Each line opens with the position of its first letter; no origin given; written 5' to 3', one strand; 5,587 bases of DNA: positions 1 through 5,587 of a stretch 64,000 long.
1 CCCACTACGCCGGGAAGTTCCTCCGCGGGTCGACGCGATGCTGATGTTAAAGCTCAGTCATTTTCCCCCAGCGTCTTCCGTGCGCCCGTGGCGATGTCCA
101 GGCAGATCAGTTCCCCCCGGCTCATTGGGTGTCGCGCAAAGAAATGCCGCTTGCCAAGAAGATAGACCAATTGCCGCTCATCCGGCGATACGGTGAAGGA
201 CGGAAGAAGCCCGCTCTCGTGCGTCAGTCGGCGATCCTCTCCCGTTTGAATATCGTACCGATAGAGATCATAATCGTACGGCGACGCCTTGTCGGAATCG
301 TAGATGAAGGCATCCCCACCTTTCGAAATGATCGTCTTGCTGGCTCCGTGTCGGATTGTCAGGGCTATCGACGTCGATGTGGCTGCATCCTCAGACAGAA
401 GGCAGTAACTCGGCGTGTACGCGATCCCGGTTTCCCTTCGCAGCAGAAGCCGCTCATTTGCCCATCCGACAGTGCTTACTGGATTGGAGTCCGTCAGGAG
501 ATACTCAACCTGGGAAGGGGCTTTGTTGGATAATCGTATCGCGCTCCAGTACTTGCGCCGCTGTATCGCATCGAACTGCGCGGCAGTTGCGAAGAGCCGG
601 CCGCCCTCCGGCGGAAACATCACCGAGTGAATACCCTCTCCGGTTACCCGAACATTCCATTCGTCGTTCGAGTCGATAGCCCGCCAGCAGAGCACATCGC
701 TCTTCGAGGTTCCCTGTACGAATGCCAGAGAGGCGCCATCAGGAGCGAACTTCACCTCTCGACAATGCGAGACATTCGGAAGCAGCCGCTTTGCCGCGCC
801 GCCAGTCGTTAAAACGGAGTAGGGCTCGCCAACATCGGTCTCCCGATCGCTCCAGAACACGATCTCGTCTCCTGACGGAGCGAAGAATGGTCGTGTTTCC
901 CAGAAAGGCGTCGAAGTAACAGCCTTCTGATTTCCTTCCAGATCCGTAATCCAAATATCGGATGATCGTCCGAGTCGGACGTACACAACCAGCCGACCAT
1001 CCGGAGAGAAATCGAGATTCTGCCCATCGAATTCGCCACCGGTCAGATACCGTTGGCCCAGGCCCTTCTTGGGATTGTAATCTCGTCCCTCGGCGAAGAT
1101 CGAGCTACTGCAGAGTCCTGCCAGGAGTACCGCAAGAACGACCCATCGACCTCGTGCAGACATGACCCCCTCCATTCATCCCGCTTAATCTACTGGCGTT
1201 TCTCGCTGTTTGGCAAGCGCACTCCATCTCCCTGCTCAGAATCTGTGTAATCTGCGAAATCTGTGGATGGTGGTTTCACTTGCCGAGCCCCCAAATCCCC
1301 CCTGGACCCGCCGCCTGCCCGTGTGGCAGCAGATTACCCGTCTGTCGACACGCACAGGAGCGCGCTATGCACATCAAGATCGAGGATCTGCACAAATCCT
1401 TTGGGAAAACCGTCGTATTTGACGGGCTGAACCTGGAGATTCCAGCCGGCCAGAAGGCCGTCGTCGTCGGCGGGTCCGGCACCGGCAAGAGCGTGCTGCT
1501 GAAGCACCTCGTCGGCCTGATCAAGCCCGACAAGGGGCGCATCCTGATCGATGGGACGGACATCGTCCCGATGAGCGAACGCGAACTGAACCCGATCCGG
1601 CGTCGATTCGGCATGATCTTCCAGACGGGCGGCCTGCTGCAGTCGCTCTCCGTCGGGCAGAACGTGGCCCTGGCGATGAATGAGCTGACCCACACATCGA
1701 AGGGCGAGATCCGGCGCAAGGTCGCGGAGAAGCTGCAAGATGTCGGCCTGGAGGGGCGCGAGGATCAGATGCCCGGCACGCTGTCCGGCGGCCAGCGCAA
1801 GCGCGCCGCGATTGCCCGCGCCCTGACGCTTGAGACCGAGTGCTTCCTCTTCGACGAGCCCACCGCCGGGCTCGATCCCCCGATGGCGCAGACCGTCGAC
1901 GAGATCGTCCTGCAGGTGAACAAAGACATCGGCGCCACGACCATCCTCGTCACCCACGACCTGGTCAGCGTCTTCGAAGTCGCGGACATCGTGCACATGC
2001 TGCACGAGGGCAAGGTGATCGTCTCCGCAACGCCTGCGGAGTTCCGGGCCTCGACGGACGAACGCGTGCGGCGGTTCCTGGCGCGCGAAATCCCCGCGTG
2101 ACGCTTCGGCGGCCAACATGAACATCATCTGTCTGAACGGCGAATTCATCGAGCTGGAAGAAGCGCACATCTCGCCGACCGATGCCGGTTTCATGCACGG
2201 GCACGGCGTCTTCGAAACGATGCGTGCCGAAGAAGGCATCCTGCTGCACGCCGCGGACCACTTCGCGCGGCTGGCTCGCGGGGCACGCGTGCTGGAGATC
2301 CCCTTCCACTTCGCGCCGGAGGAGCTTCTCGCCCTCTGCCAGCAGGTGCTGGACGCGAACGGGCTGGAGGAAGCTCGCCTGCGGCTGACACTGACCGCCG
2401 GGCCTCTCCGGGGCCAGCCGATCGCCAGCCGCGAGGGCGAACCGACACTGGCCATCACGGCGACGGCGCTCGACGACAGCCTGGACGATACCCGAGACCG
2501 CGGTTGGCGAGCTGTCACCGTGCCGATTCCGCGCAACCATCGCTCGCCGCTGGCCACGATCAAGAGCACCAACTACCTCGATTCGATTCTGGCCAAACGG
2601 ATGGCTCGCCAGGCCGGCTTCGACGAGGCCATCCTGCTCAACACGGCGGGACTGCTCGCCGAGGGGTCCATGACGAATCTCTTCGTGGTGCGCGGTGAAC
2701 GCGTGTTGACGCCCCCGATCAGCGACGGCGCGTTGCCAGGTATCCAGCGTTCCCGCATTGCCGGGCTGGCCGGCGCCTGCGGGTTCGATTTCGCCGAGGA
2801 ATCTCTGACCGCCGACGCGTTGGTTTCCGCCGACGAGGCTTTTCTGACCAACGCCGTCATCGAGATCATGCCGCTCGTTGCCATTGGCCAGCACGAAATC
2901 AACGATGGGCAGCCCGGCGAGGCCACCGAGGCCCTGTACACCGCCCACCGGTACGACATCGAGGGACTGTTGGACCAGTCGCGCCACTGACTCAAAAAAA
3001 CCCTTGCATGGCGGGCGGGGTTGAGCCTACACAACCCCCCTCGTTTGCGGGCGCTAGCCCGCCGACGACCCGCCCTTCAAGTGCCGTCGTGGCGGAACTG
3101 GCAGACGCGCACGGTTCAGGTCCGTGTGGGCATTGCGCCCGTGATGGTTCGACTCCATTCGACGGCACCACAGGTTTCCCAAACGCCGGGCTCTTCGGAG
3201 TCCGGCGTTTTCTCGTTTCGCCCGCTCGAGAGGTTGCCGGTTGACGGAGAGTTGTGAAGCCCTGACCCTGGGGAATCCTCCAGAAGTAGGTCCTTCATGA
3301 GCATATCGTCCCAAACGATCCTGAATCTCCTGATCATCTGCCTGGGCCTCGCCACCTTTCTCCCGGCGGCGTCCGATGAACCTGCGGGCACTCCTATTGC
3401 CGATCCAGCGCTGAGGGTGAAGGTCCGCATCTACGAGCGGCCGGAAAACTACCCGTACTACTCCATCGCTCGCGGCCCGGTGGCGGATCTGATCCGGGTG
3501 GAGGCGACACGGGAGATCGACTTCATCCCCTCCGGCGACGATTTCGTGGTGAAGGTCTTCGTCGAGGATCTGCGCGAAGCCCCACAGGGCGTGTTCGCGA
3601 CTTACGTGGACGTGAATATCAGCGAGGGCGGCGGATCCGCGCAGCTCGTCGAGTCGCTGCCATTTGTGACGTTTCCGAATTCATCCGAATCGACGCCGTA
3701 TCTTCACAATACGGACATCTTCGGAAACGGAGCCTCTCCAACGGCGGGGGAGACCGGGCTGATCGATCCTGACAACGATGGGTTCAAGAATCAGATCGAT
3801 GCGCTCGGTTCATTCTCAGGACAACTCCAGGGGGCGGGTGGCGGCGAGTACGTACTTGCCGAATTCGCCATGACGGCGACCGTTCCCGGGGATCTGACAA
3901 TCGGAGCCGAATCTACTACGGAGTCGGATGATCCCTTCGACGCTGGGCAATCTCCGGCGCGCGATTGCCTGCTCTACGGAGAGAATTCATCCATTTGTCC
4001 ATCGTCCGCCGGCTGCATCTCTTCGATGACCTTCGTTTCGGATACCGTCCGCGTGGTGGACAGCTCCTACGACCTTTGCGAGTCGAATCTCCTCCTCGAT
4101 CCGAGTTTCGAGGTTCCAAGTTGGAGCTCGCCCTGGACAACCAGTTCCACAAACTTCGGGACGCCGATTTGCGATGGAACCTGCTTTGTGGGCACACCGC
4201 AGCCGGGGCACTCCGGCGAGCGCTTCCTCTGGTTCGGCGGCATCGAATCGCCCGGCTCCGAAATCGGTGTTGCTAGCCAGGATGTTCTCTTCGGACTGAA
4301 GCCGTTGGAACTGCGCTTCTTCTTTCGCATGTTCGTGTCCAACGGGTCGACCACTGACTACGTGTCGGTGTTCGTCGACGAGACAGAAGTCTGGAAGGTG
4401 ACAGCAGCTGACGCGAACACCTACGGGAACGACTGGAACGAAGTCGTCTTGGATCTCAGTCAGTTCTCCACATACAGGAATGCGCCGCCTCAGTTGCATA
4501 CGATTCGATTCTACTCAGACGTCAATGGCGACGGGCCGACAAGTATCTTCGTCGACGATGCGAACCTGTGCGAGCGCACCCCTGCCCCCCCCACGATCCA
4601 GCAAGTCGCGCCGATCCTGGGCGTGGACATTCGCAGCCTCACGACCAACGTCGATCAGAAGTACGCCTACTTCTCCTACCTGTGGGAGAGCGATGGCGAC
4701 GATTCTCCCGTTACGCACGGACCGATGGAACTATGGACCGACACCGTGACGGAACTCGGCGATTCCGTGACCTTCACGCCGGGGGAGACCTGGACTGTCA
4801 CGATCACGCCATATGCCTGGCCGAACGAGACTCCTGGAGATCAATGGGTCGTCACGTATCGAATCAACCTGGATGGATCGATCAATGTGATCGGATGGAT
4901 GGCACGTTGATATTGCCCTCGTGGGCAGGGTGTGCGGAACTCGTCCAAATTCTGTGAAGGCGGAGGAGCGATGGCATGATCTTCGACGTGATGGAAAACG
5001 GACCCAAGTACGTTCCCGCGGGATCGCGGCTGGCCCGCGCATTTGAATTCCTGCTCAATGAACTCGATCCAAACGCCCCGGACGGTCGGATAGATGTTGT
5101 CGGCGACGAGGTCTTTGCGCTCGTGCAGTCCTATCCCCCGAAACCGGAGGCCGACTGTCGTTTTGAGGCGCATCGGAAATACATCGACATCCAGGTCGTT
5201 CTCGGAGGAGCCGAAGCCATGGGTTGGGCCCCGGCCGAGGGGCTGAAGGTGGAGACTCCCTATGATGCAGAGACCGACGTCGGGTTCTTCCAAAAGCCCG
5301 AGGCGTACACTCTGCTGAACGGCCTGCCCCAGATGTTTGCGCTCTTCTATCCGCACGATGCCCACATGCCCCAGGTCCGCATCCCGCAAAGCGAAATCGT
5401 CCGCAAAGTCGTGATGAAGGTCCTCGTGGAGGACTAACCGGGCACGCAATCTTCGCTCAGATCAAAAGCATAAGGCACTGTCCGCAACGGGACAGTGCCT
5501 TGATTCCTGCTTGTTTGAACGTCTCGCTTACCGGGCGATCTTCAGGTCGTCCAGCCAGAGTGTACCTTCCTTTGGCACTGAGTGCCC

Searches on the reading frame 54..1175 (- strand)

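Call 16: search_protein_families(library=pfam, proteins=[window:54-1175:-], max_evalue=0.001)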
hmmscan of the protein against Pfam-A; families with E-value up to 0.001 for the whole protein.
window:54-1175:- (373 aa): 2 families
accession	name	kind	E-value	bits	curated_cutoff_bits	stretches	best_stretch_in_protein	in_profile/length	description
PF07676.18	PD40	-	1.9e-09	37.7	20.9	0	84-112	2-30/38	WD40-like Beta Propeller Repeat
PF00930.27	DPPIV_N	-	2.5e-05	23.6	22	0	52-89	46-81/354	Dipeptidyl peptidase IV (DPP IV) N-terminal region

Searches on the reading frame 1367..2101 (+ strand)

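Call 97: search_protein_families(library=pfam, proteins=[window:1367-2101:+], max_evalue=0.001)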
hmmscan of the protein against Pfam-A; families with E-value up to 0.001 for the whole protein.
window:1367-2101:+ (244 aa): 2 families
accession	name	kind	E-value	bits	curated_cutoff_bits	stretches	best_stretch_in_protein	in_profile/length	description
PF00005.33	ABC_tran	-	2.5e-31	109.5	25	1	19-167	2-137/137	ABC transporter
PF13304.12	AAA_21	-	7.5e-06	26.7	27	0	147-200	247-301/304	AAA domain, putative AbiEii toxin, Type IV TA system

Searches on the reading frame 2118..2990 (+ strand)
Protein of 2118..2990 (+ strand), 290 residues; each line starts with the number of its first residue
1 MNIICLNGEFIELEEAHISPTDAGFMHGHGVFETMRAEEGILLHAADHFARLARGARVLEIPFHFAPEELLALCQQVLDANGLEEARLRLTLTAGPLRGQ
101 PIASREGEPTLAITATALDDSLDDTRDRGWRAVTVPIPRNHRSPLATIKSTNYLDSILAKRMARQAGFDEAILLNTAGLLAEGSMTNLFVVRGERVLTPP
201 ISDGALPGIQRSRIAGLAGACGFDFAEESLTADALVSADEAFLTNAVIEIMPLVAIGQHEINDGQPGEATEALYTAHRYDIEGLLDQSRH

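Call 97: search_protein_families(library=pfam, proteins=[window:2118-2990:+], max_evalue=0.001)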
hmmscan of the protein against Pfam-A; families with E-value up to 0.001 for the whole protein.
window:2118-2990:+ (290 aa): 1 family
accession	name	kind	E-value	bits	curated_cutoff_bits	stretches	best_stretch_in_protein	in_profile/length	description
PF01063.24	Aminotran_4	-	1.4e-57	195.6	28.5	1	30-256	1-223/223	Amino-transferase class IV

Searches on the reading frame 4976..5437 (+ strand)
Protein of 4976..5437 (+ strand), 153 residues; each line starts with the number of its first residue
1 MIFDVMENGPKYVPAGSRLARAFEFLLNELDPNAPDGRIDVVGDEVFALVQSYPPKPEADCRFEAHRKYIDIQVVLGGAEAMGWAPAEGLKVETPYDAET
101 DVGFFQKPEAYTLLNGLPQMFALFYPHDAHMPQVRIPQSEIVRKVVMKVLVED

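Call 97: search_protein_families(library=pfam, proteins=[window:4976-5437:+], max_evalue=0.001)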
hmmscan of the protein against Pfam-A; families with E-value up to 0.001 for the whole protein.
window:4976-5437:+ (153 aa): 1 family
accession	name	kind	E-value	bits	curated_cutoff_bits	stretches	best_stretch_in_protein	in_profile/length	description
PF04074.18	DUF386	-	4.2e-41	140.8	26.5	1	1-149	1-144/145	YhcH/YjgK/YiaL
